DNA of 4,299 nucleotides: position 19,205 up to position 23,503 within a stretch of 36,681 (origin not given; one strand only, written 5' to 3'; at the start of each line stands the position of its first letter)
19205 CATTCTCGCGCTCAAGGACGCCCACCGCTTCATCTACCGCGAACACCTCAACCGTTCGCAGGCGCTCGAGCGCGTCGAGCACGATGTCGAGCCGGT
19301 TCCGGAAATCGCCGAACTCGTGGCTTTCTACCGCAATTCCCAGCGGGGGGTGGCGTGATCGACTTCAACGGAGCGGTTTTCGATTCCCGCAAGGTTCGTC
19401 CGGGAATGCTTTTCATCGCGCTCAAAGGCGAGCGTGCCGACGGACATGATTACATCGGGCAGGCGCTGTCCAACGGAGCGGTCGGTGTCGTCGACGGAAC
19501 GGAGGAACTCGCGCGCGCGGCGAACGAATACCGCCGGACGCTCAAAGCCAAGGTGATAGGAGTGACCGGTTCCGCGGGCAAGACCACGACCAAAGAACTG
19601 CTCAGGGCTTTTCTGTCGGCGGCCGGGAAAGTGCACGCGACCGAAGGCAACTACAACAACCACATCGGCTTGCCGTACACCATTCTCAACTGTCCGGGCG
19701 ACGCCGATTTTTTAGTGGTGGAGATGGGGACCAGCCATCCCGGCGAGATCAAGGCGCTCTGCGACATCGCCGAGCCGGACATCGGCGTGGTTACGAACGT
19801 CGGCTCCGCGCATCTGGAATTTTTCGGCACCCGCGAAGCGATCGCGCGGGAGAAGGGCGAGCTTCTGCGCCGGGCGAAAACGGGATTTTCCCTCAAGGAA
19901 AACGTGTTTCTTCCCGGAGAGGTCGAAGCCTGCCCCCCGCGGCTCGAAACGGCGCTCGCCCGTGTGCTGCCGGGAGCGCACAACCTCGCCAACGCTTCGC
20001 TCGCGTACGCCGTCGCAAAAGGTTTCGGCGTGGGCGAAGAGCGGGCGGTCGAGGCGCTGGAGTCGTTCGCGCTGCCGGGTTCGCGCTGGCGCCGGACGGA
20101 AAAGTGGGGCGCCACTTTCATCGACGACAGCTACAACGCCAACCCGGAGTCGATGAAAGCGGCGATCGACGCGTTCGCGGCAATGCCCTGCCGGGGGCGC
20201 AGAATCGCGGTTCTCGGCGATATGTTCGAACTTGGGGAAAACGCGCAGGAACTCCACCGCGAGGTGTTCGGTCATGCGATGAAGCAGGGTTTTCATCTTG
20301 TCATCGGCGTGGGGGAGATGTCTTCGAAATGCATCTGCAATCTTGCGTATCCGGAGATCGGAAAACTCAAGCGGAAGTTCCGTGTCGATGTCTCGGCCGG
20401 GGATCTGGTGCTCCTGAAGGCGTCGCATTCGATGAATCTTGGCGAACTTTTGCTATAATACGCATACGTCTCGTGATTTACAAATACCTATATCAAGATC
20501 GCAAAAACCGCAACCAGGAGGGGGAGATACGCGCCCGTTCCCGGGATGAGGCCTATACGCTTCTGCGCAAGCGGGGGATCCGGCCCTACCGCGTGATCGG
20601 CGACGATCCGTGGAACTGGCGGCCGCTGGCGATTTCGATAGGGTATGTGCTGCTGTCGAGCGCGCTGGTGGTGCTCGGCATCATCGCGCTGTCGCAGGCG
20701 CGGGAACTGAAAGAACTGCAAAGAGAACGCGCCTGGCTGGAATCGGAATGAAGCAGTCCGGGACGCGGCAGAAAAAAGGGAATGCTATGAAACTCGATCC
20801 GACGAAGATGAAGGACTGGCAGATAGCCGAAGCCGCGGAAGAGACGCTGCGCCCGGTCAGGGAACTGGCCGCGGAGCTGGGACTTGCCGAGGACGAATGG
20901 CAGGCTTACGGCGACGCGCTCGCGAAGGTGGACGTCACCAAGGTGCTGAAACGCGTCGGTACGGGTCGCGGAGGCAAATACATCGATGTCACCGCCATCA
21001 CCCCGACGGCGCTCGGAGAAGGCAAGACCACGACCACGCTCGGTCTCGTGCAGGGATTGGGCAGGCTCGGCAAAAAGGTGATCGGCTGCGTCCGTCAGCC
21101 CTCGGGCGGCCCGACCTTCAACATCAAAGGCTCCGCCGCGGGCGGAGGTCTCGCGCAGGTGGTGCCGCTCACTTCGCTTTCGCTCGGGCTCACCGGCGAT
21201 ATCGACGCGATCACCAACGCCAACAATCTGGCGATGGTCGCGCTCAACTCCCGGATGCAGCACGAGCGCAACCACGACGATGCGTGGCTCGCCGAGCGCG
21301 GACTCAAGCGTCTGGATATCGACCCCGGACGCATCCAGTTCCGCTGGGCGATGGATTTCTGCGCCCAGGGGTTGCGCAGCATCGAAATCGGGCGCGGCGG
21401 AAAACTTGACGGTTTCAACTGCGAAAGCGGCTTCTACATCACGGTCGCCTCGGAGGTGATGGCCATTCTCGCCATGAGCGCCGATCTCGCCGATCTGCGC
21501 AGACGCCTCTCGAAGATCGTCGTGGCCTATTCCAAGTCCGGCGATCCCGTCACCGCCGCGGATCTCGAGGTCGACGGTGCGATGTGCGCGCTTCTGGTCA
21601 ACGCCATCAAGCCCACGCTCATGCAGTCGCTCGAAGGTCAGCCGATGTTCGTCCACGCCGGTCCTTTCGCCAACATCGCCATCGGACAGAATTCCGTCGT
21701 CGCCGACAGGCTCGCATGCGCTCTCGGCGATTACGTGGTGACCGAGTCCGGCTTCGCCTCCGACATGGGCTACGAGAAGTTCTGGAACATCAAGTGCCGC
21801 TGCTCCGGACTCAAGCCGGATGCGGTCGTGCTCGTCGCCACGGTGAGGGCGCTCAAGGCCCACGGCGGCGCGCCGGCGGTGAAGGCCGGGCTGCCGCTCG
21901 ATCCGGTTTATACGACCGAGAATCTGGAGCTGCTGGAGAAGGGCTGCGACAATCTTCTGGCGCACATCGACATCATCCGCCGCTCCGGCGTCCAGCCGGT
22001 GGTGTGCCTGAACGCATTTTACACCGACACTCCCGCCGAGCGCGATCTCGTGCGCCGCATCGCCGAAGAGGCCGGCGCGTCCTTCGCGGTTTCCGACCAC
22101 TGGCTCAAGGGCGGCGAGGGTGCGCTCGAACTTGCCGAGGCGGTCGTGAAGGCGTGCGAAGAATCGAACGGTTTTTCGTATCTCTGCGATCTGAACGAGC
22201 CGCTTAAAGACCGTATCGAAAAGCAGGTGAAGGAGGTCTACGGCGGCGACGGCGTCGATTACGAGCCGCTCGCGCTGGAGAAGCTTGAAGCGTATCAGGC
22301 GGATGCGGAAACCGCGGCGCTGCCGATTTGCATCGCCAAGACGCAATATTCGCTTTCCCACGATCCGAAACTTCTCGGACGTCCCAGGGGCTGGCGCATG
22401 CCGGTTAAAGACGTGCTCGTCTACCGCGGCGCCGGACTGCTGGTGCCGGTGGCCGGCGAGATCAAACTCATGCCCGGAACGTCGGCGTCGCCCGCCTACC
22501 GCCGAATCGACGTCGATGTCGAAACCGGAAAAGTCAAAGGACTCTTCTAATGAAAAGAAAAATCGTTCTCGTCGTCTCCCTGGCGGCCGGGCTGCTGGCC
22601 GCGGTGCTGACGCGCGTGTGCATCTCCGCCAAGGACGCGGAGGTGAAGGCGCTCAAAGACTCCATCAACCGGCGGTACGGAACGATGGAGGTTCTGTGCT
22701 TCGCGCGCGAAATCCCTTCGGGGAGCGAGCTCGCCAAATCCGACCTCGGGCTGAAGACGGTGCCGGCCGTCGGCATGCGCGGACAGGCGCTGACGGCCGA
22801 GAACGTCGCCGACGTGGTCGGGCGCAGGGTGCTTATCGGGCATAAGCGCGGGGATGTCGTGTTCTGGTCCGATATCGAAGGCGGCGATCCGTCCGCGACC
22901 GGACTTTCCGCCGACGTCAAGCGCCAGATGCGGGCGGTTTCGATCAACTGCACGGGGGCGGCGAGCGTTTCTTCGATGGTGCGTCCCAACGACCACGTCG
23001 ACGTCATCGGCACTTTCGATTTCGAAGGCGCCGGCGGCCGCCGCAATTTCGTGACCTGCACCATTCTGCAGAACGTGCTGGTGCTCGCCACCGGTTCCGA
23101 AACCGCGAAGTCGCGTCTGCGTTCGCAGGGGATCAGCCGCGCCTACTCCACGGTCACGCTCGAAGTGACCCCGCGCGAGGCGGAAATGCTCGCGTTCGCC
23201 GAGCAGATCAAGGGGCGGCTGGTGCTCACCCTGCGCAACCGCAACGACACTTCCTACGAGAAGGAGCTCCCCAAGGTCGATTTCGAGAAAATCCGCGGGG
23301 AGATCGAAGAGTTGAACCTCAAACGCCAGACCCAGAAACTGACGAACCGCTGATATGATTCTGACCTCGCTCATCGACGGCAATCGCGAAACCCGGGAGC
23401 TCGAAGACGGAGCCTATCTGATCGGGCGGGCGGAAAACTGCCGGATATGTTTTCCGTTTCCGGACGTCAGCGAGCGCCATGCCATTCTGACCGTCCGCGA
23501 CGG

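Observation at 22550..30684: Tad-like core lacking pilin and secretin, chained to a G1PDH-like enzyme, two GYF/EKIVE-repeat proteins and a TPR-unknown protein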

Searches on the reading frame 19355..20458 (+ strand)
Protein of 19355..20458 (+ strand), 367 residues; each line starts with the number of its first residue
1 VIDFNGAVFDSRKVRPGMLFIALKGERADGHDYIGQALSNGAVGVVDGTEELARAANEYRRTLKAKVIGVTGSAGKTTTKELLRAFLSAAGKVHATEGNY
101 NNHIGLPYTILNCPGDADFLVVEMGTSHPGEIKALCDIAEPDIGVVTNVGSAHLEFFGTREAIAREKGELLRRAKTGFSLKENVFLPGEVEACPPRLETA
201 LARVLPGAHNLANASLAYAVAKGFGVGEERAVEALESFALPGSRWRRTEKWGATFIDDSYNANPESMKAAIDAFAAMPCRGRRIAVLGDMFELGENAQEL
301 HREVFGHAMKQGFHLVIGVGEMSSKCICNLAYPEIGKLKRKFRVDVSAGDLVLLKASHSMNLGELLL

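Call 10: search_protein_families(library=pfam, proteins=[window:19355-20458:+], max_evalue=0.1)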
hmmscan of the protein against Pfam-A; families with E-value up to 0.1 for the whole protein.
window:19355-20458:+ (367 aa): 3 families
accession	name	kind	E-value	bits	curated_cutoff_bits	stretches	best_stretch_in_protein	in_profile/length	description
PF08245.18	Mur_ligase_M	-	7.5e-35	121.1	24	1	70-175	1-114/200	Mur ligase middle domain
PF02875.26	Mur_ligase_C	-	2.9e-16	60.9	28.4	1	245-357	3-126/127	Mur ligase, glutamate ligase domain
PF01225.30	Mur_ligase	-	3.9e-08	34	21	1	9-61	7-71/95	Mur ligase family, catalytic domain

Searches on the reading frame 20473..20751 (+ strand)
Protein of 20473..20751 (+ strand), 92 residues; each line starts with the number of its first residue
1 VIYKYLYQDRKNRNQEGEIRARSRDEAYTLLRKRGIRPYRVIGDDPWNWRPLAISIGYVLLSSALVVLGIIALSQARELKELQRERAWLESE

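Call 10: search_protein_families(library=pfam, proteins=[window:20473-20751:+], max_evalue=0.1)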
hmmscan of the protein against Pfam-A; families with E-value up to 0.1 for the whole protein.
window:20473-20751:+ (92 aa): 1 family
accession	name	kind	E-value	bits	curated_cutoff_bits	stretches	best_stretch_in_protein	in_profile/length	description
PF06305.16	LapA_dom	-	0.068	13.5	28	0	52-92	19-62/64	Lipopolysaccharide assembly protein A domain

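Call 32: search_solved_structures(query=window:20473-20751:+, max_evalue=10, show_alignments=3)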
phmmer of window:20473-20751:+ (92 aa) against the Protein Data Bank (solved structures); distinct sequences matched with E-value up to 10: 3.
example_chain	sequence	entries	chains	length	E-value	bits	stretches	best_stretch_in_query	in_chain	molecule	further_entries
4mym_A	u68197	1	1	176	1.3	12.4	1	25-51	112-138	Glyoxalase/bleomycin resistance protein/dioxygenase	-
6nt3_A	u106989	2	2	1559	2.8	11.4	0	36-63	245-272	Sodium channel protein type 9 subunit alpha, Sodium channel protein PaFPC1, chimeric const | Sodium channel protein PaFPC1,Sodium channel protein type 9 subunit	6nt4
8f0p_A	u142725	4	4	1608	2.9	11.4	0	36-63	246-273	Sodium channel protein PaFPC1,Sodium channel protein type 9 subunit alpha chimera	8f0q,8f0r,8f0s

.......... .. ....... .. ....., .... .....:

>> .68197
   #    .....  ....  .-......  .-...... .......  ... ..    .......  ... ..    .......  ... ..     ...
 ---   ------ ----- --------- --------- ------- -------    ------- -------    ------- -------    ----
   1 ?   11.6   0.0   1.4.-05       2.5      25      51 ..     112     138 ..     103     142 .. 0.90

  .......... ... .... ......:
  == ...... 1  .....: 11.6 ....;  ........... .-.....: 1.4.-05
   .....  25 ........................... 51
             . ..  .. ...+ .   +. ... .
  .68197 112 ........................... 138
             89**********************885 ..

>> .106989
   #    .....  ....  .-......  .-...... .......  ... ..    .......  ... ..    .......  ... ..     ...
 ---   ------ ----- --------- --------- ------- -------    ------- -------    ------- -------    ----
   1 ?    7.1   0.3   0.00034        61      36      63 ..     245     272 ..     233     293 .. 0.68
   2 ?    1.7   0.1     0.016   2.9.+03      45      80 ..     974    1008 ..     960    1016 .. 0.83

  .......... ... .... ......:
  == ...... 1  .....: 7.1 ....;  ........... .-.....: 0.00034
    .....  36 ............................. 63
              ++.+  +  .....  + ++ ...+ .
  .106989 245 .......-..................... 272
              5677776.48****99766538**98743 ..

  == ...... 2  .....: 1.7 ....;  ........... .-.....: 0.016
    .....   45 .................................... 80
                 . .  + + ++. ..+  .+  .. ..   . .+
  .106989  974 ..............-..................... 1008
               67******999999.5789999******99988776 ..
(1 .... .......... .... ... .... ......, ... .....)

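Call 47: search_protein_representatives(protein=window:20473-20751:+)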
Query: 92 residues. Proteins with E-value up to 0.001 (for the whole library): 85; up to 1e-10: 40; up to 1e-30: 3. The best 85 are listed.
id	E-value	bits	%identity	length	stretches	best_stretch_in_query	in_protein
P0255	9.2e-36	137.6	75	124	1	3-87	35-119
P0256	7.4e-35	134.7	75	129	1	2-84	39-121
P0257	5.1e-32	125.7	69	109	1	3-85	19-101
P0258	5.6e-28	112.7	73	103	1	13-85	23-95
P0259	2.1e-22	94.9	62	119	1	1-73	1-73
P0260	5.2e-22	93.7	62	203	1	1-73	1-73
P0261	3.0e-21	91.2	56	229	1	1-82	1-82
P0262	3.6e-21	91.0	77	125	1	29-84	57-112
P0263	6.8e-21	90.1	60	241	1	1-76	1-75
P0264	1.9e-19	85.5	54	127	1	1-79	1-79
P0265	5.2e-19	84.1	57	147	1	1-84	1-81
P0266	5.5e-19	84.0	57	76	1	1-67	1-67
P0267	7.5e-19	83.6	57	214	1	1-72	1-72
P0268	1.3e-18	82.8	56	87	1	1-70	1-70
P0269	2.0e-18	82.2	59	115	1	1-66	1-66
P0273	1.1e-16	76.6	55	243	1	3-77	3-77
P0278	5.8e-16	74.3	56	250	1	1-73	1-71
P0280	1.2e-15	73.3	48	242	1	1-84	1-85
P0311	2.6e-06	43.5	44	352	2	3-45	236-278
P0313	1.0e-05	41.6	44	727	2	2-46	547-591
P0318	9.5e-05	38.5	39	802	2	6-44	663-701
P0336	7.5e-04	35.6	42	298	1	3-74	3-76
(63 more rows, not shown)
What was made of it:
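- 20473..20751 (+): 92-aa small membrane protein (s92): an N-terminal beta-beta-alpha-beta domain plus one long helix. Peripheral, not a conserved partner of the trio. The family has 85 representative clusters (call 47).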

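Call 48: search_protein_families(library=pfam, proteins=[P0263, P0273, P0278, P0280, P0311, P0313, P0318, P0261, P0336, P0255], max_evalue=0.01)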
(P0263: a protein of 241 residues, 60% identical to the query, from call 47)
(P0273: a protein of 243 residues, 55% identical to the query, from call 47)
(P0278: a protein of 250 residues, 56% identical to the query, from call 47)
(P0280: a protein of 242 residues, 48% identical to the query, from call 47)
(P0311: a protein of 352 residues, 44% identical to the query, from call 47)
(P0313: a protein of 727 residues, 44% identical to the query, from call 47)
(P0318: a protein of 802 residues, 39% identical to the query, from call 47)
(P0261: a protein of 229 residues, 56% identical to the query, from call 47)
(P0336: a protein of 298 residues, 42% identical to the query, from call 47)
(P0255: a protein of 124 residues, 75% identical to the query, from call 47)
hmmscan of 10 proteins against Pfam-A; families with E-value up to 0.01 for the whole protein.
P0263 (241 aa): 0 families

P0273 (243 aa): 0 families

P0278 (250 aa): 0 families

P0280 (242 aa): 0 families

P0311 (352 aa): 0 families

P0313 (727 aa): 1 family
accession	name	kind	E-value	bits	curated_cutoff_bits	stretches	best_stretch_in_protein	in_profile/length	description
PF09851.14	SHOCT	-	0.0002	21.4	27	1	697-723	1-27/28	Short C-terminal domain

P0318 (802 aa): 2 families
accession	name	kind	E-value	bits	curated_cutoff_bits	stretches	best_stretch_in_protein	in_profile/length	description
PF09851.14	SHOCT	-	1.9e-06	27.9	27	1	772-798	1-27/28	Short C-terminal domain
PF06239.17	ECSIT_N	-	0.0093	15.7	25.9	0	219-239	130-150/181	Evolutionarily conserved signalling intermediate in Toll pathway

P0261 (229 aa): 0 families

P0336 (298 aa): 0 families

P0255 (124 aa): 0 families
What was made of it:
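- Tried and rejected: Longer family members carry no known domains (call 48).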

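Call 77: predict_structure(alignment_id=A3)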
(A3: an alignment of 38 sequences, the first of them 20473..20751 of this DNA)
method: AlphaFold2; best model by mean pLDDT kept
length: 92 residues; sequences in the alignment: 38
mean_pLDDT: 93.2   pTM: 0.52
mean pLDDT of the five models: 93.2, 92.4, 91.6, 91.4, 90.3
residues with pLDDT >= 90: 79; 70-90: 13; 50-70: 0; < 50: 0
segments of 3 or more residues with pLDDT < 50: none
pLDDT, mean of each block of 10 residues (from residue 1): 95 96 94 95 85 91 97 94 93 90
secondary structure, 60 per line:
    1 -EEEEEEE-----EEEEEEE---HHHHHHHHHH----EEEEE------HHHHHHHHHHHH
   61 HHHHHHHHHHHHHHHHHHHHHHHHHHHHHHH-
elements in order: E2-8 E14-20 H24-33 E38-42 H49-91

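Call 79: fold_search(model_id=the predicted structure, library=pdb)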
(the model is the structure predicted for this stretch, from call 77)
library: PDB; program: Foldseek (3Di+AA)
matches with E <= 10: 311; with E <= 0.001: 0
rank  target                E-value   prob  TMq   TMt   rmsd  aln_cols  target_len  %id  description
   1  8xa6_E                6.9e-02  1.00  0.38  0.49   3.4        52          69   23  Cryo-EM structure of Bacillus RNAP and SPO1 gp33 complex (released 2024-12-04)
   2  4njc_F                7.8e-02  1.00  0.40  0.70   5.9        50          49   24  RNA Polymerase interacting protein YkzG from Geobacillus stearothermophilus (released 2014-08-20)
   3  7ckq_H                8.9e-02  1.00  0.40  0.59   3.6        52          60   21  The cryo-EM structure of B. subtilis BmrR transcription activation complex (released 2020-12-16)
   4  4njc_B                1.6e-01  1.00  0.41  0.70   4.0        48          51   23  RNA Polymerase interacting protein YkzG from Geobacillus stearothermophilus (released 2014-08-20)
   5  6wvk_E                1.9e-01  0.99  0.40  0.52   3.1        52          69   23  Cryo-EM structure of Bacillus subtilis RNA Polymerase in complex with HelD (released 2020-11-18)
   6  4njc_A                2.9e-01  0.99  0.42  0.62   4.2        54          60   20  RNA Polymerase interacting protein YkzG from Geobacillus stearothermophilus (released 2014-08-20)
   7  4njc_C                2.9e-01  0.98  0.40  0.71   4.3        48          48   21  RNA Polymerase interacting protein YkzG from Geobacillus stearothermophilus (released 2014-08-20)
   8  3zoq_B                3.1e-01  0.92  0.34  0.56   2.9        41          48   12  Structure of BsUDG-p56 complex (released 2013-05-22)
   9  9e6q_AR               3.3e-01  0.82  0.31  0.36   4.5        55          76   18  Cryo-EM structure of the Pyrobaculum calidifontis 50S ribosomal subunit in complex with Dri (released 2024-11-20)
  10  8ail_C                3.3e-01  0.69  0.32  0.46   3.9        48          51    8  Bacillus phage VMY22 p56 in complex with Bacillus weidmannii Ung (released 2023-06-21)
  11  4l5n_C                3.5e-01  0.90  0.36  0.57   3.1        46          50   13  Crystallographic Structure of HHV-1 Uracil-DNA Glycosylase complexed with the Bacillus phage PZA inhibitor protein p56 (released 2013-08-07)
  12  4l5n_F                4.2e-01  0.89  0.36  0.58   3.0        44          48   14  Crystallographic Structure of HHV-1 Uracil-DNA Glycosylase complexed with the Bacillus phage PZA inhibitor protein p56 (released 2013-08-07)
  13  8x6f_G                4.8e-01  0.97  0.37  0.48   2.5        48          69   19  Cryo-EM structure of Staphylococcus aureus sigA-dependent RNAP-promoter open complex (released 2024-06-05)
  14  4l5n_E                4.8e-01  0.87  0.36  0.59   2.9        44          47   14  Crystallographic Structure of HHV-1 Uracil-DNA Glycosylase complexed with the Bacillus phage PZA inhibitor protein p56 (released 2013-08-07)
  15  4l5n_D                4.8e-01  0.87  0.35  0.57   2.9        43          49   14  Crystallographic Structure of HHV-1 Uracil-DNA Glycosylase complexed with the Bacillus phage PZA inhibitor protein p56 (released 2013-08-07)
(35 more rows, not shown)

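Call 87: search_protein_families(library=padloc, proteins=[window:20473-20751:+], max_evalue=0.001)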
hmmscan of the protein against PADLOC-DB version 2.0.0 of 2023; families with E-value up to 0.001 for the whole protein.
window:20473-20751:+ (92 aa): 0 families

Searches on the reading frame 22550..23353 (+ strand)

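Call 4: search_protein_families(library=pfam, proteins=[window:22550-23353:+], max_evalue=0.01)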
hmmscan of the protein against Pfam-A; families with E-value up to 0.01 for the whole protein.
window:22550-23353:+ (267 aa): 2 families
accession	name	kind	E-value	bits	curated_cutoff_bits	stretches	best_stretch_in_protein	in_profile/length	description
PF16976.10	RcpC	-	2.8e-25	88.9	28.8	1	118-229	2-114/114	Flp pilus assembly protein RcpC/CpaB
PF08666.17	SAF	-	0.0025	18.8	21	1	48-110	3-63/63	SAF domain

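Call 5: search_protein_families(library=ncbifam, proteins=[window:22550-23353:+], max_evalue=0.01)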
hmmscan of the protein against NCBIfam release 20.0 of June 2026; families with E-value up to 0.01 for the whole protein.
window:22550-23353:+ (267 aa): 3 families
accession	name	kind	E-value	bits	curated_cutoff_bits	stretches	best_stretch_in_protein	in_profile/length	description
TIGR03177.1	pilus_cpaB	equivalog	5.6e-44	150.3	71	1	5-242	2-227/262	Flp pilus assembly protein CpaB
NF047979.1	lactonase_AidB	equivalog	0.0027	17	360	1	8-103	11-106/271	AidB family quorum-quenching N-acyl homoserine lactonase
TIGR03170.1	flgA_cterm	equivalog_domain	0.0044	17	54.65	1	45-138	12-103/137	flagellar basal body P-ring formation chaperone FlgA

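Call 87: search_protein_families(library=padloc, proteins=[window:22550-23353:+], max_evalue=0.001)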
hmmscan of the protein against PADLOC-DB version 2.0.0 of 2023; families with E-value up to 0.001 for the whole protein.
window:22550-23353:+ (267 aa): 0 families
